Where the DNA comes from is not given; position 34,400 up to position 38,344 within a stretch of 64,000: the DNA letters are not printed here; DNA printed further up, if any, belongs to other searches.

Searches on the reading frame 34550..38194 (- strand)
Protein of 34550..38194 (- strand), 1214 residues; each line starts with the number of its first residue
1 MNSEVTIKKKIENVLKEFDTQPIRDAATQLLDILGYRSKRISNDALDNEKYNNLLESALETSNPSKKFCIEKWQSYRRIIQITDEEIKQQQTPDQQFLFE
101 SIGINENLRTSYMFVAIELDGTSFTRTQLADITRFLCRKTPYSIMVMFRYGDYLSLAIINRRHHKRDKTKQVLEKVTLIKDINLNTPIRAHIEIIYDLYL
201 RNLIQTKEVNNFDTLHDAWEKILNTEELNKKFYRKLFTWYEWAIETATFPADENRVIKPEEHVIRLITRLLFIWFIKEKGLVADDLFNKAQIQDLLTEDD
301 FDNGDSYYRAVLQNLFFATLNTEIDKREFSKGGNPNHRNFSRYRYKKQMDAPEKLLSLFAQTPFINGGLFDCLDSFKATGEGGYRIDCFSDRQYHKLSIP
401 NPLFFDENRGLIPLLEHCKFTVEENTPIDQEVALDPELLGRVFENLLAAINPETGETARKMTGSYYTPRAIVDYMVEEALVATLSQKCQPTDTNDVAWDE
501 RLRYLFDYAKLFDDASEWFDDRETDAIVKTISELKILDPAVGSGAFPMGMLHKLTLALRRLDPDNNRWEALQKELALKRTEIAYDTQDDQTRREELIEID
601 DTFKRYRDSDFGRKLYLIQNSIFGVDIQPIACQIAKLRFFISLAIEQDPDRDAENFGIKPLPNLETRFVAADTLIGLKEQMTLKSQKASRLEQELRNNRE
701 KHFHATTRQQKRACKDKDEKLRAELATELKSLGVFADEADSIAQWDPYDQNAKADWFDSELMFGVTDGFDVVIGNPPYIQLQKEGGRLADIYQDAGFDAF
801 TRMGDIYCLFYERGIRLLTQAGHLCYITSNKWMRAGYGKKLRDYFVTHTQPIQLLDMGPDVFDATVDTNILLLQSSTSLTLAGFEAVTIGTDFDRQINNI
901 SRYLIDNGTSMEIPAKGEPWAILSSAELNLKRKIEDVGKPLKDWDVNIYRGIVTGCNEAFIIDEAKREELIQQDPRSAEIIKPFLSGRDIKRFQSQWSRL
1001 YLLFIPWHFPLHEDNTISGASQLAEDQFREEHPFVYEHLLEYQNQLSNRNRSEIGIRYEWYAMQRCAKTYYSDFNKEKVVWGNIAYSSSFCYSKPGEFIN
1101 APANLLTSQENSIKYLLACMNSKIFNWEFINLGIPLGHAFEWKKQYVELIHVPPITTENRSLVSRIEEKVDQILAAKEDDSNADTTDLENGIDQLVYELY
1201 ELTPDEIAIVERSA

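Call 30: search_protein_families(library=pfam, proteins=[window:34550-38194:-], max_evalue=0.00001)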
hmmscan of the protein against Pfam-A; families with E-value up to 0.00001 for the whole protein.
window:34550-38194:- (1214 aa): 3 families
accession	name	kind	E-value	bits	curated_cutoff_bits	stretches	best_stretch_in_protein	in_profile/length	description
PF07669.17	Eco57I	-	2.5e-37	129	25.3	1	620-862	1-171/171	Eco57I restriction-modification methylase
PF12950.13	TaqI_C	-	4.2e-10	40.4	26.5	1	982-1136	1-101/118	TaqI-like C-terminal specificity domain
PF02384.22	N6_Mtase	-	5.7e-08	32.9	20.4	0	765-876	122-233/311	N-6 DNA Methylase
